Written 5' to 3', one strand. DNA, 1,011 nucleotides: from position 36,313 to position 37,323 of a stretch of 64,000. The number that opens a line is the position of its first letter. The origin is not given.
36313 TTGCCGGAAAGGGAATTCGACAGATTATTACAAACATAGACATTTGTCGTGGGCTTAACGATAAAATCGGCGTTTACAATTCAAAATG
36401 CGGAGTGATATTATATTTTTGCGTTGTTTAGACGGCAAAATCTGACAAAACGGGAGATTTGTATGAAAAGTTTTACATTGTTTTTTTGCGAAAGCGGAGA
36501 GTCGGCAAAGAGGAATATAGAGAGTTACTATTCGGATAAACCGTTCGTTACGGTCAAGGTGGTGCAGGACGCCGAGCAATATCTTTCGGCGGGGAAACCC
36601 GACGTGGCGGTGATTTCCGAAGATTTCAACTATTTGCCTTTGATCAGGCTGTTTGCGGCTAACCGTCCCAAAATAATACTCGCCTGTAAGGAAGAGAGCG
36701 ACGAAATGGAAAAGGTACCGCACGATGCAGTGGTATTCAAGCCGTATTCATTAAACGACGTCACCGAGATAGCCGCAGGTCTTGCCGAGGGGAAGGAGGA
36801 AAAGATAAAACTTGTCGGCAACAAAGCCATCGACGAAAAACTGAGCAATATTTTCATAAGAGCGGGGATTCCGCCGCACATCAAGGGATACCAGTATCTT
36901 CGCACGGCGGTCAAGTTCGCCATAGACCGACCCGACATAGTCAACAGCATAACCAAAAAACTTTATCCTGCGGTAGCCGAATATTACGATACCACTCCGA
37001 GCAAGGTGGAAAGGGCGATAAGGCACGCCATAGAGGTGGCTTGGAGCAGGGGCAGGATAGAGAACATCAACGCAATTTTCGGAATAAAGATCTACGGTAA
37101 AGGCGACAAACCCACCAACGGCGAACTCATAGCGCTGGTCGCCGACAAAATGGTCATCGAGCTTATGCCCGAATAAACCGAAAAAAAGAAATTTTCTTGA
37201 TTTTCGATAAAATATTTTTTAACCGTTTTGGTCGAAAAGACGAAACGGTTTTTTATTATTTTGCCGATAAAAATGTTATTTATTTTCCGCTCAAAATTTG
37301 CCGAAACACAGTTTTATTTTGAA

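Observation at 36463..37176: Spo0A-type regulator with a degenerate, apparently non-phosphorylatable receiver domain, outside the conserved spo0A neighbourhood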

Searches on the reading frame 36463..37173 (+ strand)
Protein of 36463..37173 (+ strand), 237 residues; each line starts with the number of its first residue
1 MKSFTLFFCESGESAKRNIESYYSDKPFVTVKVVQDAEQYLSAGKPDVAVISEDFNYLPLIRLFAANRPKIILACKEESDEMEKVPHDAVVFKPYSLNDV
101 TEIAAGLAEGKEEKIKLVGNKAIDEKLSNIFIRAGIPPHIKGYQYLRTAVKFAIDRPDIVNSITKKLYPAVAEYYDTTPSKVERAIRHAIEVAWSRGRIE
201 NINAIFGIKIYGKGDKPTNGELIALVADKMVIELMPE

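Call 3: search_protein_families(library=pfam, proteins=[window:36463-37173:+], max_evalue=10)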
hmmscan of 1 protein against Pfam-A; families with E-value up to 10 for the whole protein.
window:36463-37173:+ (237 aa): 2 families
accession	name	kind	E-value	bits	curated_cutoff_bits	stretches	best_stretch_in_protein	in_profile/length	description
PF08769.17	Spo0A_C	-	3.2e-38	130.4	25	1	129-229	3-103/104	Sporulation initiation factor Spo0A C terminal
PF08655.15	DASH_Ask1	-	0.12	12.7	20.7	0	160-178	23-41/64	DASH complex subunit Ask1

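Call 4: search_protein_families(library=ncbifam, proteins=[window:36463-37173:+], max_evalue=10)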
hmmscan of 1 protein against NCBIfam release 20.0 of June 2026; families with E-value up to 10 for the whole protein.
window:36463-37173:+ (237 aa): 1 family
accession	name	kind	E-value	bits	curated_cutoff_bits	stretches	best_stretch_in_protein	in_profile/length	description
TIGR02875.1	spore_0_A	equivalog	4.1e-43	147.5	200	1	119-233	144-258/262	sporulation transcription factor Spo0A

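Call 5: search_solved_structures(query=window:36463-37173:+, max_evalue=1, show_alignments=3)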
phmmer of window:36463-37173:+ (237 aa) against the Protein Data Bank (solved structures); distinct sequences matched with E-value up to 1: 2.
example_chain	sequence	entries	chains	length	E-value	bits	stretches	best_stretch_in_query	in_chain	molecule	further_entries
1fc3_A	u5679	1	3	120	8.8e-33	116.9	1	121-233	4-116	SPO0A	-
1lq1_A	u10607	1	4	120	1.9e-32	115.8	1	121-233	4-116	Stage 0 sporulation protein A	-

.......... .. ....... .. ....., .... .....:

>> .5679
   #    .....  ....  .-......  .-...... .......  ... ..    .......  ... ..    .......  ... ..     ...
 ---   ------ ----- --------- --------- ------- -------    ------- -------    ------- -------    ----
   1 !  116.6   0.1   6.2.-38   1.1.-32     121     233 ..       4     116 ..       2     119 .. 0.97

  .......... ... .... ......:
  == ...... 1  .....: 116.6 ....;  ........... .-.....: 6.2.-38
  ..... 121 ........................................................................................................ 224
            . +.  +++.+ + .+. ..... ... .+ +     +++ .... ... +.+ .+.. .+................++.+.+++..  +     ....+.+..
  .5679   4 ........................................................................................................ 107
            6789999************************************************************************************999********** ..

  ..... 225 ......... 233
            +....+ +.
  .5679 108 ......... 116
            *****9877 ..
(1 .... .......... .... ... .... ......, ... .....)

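Call 8: find_homologous_proteins(query=window:36463-37173:+, max_evalue=0.001)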
Query window:36463-37173:+ (237 aa): 8000 proteins with E <= 0.001 among 8000 candidates; the best 120 are listed.
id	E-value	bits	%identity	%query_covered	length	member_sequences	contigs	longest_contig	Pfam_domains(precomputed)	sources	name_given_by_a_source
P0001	2.4e-151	519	100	100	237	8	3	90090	PF08769.18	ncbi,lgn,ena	-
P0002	5.8e-149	512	98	100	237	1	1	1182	PF08769.18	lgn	-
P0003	9.6e-137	472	90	100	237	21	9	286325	PF08769.18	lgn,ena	-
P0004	4.3e-85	303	62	98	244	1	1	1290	PF08769.18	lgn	-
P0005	5.7e-85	302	64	100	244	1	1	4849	PF08769.18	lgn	-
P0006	1.0e-84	302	61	98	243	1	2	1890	PF00072.31,PF08769.18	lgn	-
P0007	2.1e-83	297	62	98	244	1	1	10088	PF08769.18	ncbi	-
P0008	8.2e-83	295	60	100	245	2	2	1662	PF00072.31,PF08769.18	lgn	-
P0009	1.1e-81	292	59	97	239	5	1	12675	PF08769.18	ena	-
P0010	2.3e-80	287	59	98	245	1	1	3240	PF08769.18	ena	-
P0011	1.2e-79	285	58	97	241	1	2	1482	PF08769.18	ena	-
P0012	1.5e-79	285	61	97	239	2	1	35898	PF08769.18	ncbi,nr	ncbi:MAG: hypothetical protein IJ735_03660 [Clostridia bacterium]|nr:hypothetical protein [Clostridi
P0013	6.3e-79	283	58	97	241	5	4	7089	PF08769.18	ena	-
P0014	2.2e-78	281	57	97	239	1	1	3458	PF08769.18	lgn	-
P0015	4.5e-78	280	59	97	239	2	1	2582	PF08769.18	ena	-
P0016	7.0e-77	276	59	97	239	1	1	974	PF08769.18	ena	-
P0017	7.1e-77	276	60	98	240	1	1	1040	PF08769.18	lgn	-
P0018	3.9e-75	270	54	100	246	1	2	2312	PF08769.18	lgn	-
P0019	9.7e-73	262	52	99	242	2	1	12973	PF00072.31,PF08769.18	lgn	-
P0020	1.9e-71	258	57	99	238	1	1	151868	PF08769.18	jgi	-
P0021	3.1e-71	257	54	99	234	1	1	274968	PF08769.18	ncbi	-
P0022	8.5e-71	256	54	99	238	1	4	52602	PF08769.18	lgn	-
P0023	1.7e-70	255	56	99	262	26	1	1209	PF08769.18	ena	-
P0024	3.1e-69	251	53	99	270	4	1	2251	PF08769.18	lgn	-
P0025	1.1e-68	249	53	98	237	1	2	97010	PF08769.18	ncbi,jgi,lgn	-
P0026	2.9e-67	244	53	98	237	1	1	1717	PF08769.18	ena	-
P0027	1.4e-66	242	52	99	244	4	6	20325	PF08769.18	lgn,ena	-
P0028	5.8e-66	240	51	98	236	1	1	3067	PF08769.18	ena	-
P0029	8.0e-66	240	52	98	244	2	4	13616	PF08769.18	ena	-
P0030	3.0e-65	238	54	99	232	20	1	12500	PF08769.18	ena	-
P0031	4.8e-65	237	51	97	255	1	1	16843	PF08769.18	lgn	-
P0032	1.1e-64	236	49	99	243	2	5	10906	PF08769.18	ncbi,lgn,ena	-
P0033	2.0e-64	235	51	98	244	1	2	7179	PF08769.18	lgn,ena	-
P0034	3.2e-64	235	50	98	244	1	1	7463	PF08769.18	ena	-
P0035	1.1e-63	233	51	98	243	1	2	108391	PF08769.18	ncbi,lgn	-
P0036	5.5e-63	230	52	99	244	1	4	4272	PF08769.18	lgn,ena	-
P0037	7.2e-63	230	49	99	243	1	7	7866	PF08769.18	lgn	-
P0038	7.3e-63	230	50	98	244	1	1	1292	PF08769.18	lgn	-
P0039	8.9e-63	230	50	98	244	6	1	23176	PF08769.18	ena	-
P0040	9.9e-63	230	52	98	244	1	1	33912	PF08769.18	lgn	-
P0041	1.4e-62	229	49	98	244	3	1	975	PF08769.18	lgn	-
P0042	1.8e-62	229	48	98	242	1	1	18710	PF08769.18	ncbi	-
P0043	2.1e-62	229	52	99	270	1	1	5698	PF08769.18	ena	-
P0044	3.3e-62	228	49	98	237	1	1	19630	PF08769.18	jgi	-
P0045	6.7e-62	227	51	98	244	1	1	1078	PF08769.18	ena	-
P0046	1.6e-61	226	50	98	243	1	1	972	PF08769.18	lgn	-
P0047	2.0e-61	225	50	98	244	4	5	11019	PF08769.18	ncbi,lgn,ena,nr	ncbi:MAG TPA: sporulation initiation factor Spo0A C-terminal domain-containing protein [Clostridia b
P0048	2.3e-61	225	50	98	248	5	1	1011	PF08769.18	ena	-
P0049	2.6e-61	225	50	98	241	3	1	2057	PF08769.18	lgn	-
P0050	2.8e-61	225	50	99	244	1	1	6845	PF08769.18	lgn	-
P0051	3.3e-61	225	50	99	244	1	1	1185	PF08769.18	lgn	-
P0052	3.4e-61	225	49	99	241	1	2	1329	PF08769.18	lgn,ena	-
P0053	3.4e-61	225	50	98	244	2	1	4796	PF08769.18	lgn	-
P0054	5.7e-61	224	50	99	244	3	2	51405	PF08769.18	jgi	jgi:two-component system response regulator (stage 0 sporulation protein A)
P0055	5.9e-61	224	48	99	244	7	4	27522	PF08769.18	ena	-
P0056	8.5e-61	223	49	99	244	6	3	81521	PF08769.18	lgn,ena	-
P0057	9.6e-61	223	49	98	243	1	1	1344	PF08769.18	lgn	-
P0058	1.1e-60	223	51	98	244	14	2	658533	PF08769.18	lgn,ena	-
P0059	1.7e-60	222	50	99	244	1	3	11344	PF08769.18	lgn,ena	-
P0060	1.7e-60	222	47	99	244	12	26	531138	PF08769.18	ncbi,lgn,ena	-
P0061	1.8e-60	222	51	98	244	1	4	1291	PF08769.18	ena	-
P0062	1.9e-60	222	49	98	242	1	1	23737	PF08769.18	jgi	jgi:two-component system response regulator (stage 0 sporulation protein A)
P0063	3.8e-60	221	50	98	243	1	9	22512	PF08769.18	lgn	-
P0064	4.6e-60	221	56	79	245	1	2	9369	PF08769.18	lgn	-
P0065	5.1e-60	221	50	95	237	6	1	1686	PF08769.18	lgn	-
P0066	9.5e-60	220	47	98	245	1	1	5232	PF08769.18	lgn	-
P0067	1.1e-59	220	48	99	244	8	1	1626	PF08769.18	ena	-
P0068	1.5e-59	219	49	98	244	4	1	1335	PF08769.18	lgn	-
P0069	2.4e-59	219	49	99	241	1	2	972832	PF08769.18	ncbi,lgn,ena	-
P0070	2.6e-59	218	48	98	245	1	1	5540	PF08769.18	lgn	-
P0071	2.6e-59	218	48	99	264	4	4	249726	PF08769.18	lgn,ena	-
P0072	3.8e-59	218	49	99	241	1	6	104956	PF08769.18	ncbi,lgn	-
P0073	4.0e-59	218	49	99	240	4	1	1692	PF08769.18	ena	-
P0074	4.3e-59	218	48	98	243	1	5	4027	PF08769.18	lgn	-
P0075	4.8e-59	218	50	99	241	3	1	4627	PF08769.18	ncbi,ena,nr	ncbi:MAG: sporulation initiation factor Spo0A C-terminal domain-containing protein [Clostridia bacte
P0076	4.9e-59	218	46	98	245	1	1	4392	PF08769.18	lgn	-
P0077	9.8e-59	217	47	98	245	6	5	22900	PF08769.18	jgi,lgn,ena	jgi:two-component system response regulator (stage 0 sporulation protein A)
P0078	1.1e-58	216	46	98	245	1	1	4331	PF08769.18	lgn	-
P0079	1.5e-58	216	50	99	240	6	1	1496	PF08769.18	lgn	-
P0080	1.5e-58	216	49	98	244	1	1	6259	PF08769.18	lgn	-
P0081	2.2e-58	215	49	99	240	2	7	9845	PF08769.18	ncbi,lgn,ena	-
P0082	3.4e-58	215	56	84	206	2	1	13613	PF08769.18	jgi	-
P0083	1.3e-57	213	48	99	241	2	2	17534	PF08769.18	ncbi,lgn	-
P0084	4.5e-57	211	57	71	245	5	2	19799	PF08769.18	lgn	-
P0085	9.2e-57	210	46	99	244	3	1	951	PF08769.18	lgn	-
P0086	1.5e-56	209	44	98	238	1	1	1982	PF00072.31,PF08769.18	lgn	-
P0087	1.5e-56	209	44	98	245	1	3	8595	PF08769.18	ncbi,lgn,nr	ncbi:MAG: sporulation initiation factor Spo0A C-terminal domain-containing protein [Clostridia bacte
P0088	3.7e-56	208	44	98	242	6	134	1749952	PF08769.18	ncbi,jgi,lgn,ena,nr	ncbi:MAG: sporulation initiation factor Spo0A C-terminal domain-containing protein [Bacillota bacter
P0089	4.7e-56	208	49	97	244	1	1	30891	PF00072.31,PF08769.18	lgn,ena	-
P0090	9.9e-56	207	45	98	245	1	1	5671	PF08769.18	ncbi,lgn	-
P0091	1.3e-55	206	58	71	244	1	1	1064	PF00072.31,PF08769.18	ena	-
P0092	1.3e-54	203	45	96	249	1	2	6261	PF00072.31,PF08769.18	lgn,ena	-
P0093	2.5e-54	202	73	51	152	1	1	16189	PF08769.18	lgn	-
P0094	2.6e-54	202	74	48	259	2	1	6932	PF00072.31,PF08769.18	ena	-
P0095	2.9e-54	202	48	92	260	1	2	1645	PF00072.31,PF08769.18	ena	-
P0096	4.3e-54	201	74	48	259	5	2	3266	PF00072.31,PF08769.18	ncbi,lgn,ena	-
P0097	4.6e-54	201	48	92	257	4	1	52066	PF00072.31,PF08769.18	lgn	-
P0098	5.0e-54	201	44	99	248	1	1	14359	PF00072.31,PF08769.18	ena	-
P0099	5.4e-54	201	65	61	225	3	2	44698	PF00072.31,PF08769.18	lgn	-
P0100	1.2e-53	200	47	98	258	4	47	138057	PF00072.31,PF08769.18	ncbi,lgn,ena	-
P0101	1.2e-53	200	50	85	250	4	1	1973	PF00072.31,PF08769.18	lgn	-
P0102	1.8e-53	199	57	72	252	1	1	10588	PF08769.18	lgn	-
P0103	1.8e-53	199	45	98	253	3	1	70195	PF00072.31,PF08769.18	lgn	-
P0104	2.3e-53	199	51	79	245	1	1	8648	PF08769.18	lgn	-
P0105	3.4e-53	198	53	72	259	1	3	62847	PF00072.31,PF08769.18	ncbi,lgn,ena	-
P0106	4.5e-53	198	44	98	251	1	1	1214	PF00072.31,PF08769.18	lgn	-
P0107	5.9e-53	198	46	99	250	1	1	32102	PF00072.31,PF08769.18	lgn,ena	-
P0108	8.9e-53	197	48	84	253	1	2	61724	PF00072.31,PF08769.18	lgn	-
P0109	1.3e-52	197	49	92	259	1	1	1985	PF00072.31,PF08769.18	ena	-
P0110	1.4e-52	196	49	90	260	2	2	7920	PF00072.31,PF08769.18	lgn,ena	-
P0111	1.5e-52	196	46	98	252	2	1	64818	PF00072.31,PF08769.18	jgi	-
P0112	1.7e-52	196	48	90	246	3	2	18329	PF00072.31,PF08769.18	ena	-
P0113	1.8e-52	196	54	79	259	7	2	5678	PF00072.31,PF08769.18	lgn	-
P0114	2.0e-52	196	46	98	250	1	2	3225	PF00072.31,PF08769.18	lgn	-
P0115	2.9e-52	195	47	84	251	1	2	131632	PF08769.18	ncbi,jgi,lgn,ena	ncbi:MAG: sporulation initiation factor Spo0A C-terminal domain-containing protein [Clostridia bacte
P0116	4.4e-52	195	45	90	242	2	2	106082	PF00072.31,PF08769.18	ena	-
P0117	5.1e-52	195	47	94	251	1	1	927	PF00072.31,PF08769.18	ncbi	-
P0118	5.2e-52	195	52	81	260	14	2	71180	PF00072.31,PF08769.18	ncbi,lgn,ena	-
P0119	5.7e-52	194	49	89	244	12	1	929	PF00072.31,PF08769.18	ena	-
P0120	5.8e-52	194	48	86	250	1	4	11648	PF00072.31,PF08769.18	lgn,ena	-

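Call 9: find_encoding_contigs(protein=window:36463-37173:+, flank=10000, max_places=6)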
Protein window:36463-37173:+ (237 aa): 4 contigs read that carry it; 4 places shown.
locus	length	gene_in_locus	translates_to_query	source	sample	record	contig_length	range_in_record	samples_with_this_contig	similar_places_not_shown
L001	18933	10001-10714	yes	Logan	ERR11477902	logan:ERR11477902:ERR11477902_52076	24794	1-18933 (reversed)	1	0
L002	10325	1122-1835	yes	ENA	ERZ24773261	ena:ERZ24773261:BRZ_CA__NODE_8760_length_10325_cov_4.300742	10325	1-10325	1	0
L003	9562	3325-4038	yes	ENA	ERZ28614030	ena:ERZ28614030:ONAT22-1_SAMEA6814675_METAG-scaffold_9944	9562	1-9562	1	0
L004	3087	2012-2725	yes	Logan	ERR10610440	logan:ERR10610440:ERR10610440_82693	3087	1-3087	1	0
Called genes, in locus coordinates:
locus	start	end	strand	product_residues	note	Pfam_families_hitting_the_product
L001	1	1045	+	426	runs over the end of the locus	PF01053:Cys_Met_Meta_PP, PF00155:Aminotran_1_2 (weak)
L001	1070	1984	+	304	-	PF04204:HTS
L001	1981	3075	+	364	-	PF02463:SMC_N, PF13175:AAA_15, PF13476:AAA_23, PF13304:AAA_21 (faint)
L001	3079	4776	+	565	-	PF03485:Arg_tRNA_synt_N, PF00750:tRNA-synt_1d, PF05746:DALR_1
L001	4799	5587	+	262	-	PF02811:PHP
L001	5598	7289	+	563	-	PF00149:Metallophos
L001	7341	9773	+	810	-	PF00005:ABC_tran, PF02463:SMC_N (faint), PF13304:AAA_21 (faint), PF02687:FtsX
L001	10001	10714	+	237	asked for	PF08769:Spo0A_C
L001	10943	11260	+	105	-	-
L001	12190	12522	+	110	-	-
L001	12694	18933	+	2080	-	?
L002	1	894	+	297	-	?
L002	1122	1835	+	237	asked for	PF08769:Spo0A_C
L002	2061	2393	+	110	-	-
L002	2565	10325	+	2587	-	?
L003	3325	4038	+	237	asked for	PF08769:Spo0A_C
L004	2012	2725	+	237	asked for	PF08769:Spo0A_C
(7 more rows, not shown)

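Call 11: list_cluster_members(proteins=[P0001, P0003, P0012, P0021, P0025, P0035, P0060, P0069, P0088, P0100])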
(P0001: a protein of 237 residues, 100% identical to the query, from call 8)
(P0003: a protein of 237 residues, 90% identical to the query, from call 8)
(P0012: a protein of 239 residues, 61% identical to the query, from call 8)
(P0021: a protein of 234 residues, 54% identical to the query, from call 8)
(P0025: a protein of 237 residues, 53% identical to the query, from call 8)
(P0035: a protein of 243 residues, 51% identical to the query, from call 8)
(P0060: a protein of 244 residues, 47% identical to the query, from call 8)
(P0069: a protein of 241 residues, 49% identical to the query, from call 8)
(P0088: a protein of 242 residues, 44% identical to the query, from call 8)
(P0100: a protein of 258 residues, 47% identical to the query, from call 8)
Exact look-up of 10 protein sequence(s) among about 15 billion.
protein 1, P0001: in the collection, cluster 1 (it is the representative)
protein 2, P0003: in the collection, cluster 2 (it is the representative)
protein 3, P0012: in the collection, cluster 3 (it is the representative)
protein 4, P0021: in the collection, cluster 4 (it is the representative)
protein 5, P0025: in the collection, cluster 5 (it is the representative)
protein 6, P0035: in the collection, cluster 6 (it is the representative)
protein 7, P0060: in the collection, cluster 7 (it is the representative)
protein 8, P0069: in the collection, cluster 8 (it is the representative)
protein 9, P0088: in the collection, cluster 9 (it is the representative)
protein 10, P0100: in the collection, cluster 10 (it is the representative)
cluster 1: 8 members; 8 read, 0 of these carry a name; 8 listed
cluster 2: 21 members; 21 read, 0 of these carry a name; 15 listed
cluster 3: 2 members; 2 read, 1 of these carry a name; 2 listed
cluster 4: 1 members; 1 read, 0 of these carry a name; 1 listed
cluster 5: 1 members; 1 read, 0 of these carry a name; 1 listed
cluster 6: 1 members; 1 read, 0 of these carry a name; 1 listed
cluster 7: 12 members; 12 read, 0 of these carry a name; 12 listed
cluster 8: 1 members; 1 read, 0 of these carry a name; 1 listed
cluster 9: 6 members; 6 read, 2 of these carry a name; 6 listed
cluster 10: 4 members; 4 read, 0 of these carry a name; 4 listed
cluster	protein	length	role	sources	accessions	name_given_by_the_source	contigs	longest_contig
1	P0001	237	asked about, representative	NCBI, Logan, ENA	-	-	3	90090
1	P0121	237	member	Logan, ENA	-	-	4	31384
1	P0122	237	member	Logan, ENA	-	-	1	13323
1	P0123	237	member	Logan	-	-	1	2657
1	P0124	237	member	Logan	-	-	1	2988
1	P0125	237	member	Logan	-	-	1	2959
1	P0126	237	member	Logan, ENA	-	-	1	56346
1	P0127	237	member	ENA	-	-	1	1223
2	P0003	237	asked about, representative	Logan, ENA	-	-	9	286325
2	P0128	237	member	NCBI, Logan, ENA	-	-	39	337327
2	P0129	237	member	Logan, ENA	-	-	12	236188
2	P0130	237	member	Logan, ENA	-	-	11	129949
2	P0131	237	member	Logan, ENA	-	-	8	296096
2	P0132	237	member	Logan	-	-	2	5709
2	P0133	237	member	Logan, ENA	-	-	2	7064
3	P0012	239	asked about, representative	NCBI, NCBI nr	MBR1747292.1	MAG: hypothetical protein IJ735_03660 [Clostridia bacterium] | hypothetical protein [Clostridia bacterium]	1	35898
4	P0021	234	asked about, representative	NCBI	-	-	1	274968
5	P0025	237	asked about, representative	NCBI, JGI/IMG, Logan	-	-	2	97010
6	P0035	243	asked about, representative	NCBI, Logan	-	-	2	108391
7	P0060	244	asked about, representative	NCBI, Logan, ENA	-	-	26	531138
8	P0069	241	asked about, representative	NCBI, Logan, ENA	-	-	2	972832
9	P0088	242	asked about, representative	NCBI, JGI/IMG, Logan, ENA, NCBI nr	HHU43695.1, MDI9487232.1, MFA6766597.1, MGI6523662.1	MAG: sporulation initiation factor Spo0A C-terminal domain-containing protein [Bacillota ... | two-component system response regulator (stage 0 sporulation protein A) | sporulation initiation factor Spo0A C-terminal domain-containing protein [Bacillota ...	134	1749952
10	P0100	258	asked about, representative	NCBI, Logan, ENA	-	-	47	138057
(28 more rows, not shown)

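Call 12: find_related_loci(query=window:36463-37173:+, collection=genome_contigs, flank=10000)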
Query window:36463-37173:+ (237 aa) in genome_contigs; peptide patterns used: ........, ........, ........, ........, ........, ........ (x = any residue, [..] = any of these).
146 stretches matched a pattern; 3 encode a relative of the query (tblastn E <= 1e-3); 3 distinct loci.
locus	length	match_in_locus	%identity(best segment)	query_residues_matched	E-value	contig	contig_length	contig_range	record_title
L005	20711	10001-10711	61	5-235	1e-88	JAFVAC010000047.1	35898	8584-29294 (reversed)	MAG: Clostridia bacterium isolate RGIG4983 Roe_deer_Rumen-5__c196878, whole genome shotgun sequence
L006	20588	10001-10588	32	45-234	2e-28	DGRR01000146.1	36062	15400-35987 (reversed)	MAG TPA_asm: Ruminococcus sp. UBA4383 UBA4383_contig_57632, whole genome shotgun sequence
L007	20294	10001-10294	37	133-235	6e-16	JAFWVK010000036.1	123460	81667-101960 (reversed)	MAG: Oscillospiraceae bacterium isolate RGIG6106 Sheep_Omasum.Co__c937121, whole genome shotgun sequence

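Call 13: find_encoding_contigs(protein=P0003, flank=10000, max_places=2)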
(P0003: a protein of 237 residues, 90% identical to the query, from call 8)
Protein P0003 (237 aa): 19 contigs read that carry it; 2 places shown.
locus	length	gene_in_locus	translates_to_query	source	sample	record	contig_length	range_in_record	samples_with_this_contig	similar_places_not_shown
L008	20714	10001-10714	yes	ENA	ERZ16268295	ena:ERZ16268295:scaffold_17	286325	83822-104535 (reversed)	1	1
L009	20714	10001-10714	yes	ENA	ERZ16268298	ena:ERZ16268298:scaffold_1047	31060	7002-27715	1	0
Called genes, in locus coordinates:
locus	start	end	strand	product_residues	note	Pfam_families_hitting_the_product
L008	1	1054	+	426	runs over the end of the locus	PF01053:Cys_Met_Meta_PP, PF00155:Aminotran_1_2 (weak)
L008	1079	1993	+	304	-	PF04204:HTS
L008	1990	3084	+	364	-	PF02463:SMC_N, PF13175:AAA_15, PF13476:AAA_23, PF13304:AAA_21 (faint)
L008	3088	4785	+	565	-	PF03485:Arg_tRNA_synt_N, PF00750:tRNA-synt_1d, PF05746:DALR_1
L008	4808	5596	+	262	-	PF02811:PHP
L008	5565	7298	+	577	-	PF00149:Metallophos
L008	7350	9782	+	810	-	PF00005:ABC_tran, PF02463:SMC_N (faint), PF13304:AAA_21 (faint), PF02687:FtsX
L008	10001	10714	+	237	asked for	PF08769:Spo0A_C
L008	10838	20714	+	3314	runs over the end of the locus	PF09479:Flg_new (faint), PF18998:Flg_new_2, PF13855:LRR_8 (faint), PF13306:LRR_5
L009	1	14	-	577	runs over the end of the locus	PF14322:SusD-like_3, PF07980:SusD_RagB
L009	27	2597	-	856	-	-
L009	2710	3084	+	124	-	-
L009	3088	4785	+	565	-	PF03485:Arg_tRNA_synt_N, PF00750:tRNA-synt_1d, PF05746:DALR_1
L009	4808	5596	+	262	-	PF02811:PHP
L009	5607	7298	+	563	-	PF00149:Metallophos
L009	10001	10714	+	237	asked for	PF08769:Spo0A_C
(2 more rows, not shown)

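Call 14: find_encoding_contigs(protein=P0012, flank=10000, max_places=2)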
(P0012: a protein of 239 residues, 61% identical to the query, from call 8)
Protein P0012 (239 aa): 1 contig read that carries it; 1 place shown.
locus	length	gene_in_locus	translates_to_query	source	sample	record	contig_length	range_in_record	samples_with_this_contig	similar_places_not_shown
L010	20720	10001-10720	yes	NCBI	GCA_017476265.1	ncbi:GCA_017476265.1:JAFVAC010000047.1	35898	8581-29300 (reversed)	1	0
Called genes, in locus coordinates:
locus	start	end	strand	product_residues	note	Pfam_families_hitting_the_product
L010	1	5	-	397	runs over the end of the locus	PF03315:SDH_beta, PF03313:SDH_alpha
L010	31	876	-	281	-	PF12679:ABC2_membrane_2, PF12730:ABC2_membrane_4, PF10920:DUF2705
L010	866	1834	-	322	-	PF00005:ABC_tran, PF13304:AAA_21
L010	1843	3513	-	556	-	PF00128:Alpha-amylase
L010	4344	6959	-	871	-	-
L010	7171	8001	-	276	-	PF12724:Flavodoxin_5 (weak), PF12838:Fer4_7 (faint), PF14697:Fer4_21 (weak), PF25160:LdpA_Fe-S-bd (faint), PF00037:Fer4 (weak), PF12797:Fer4_2 (faint), PF12837:Fer4_6 (weak), PF13187:Fer4_9 (weak), +2 more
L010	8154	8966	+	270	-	PF10609:ParA, PF13614:AAA_31 (faint), PF01656:CbiA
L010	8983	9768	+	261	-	PF13349:DUF4097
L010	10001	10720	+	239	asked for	PF08769:Spo0A_C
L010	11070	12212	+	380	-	PF00581:Rhodanese, PF01171:ATP_bind_3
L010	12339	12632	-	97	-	PF01084:Ribosomal_S18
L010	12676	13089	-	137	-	PF00436:SSB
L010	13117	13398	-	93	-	PF01250:Ribosomal_S6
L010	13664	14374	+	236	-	PF01643:Acyl-ACP_TE, PF13279:4HBT_2 (faint), PF20791:Acyl-ACP_TE_C (weak)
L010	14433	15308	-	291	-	PF00781:DAGK_cat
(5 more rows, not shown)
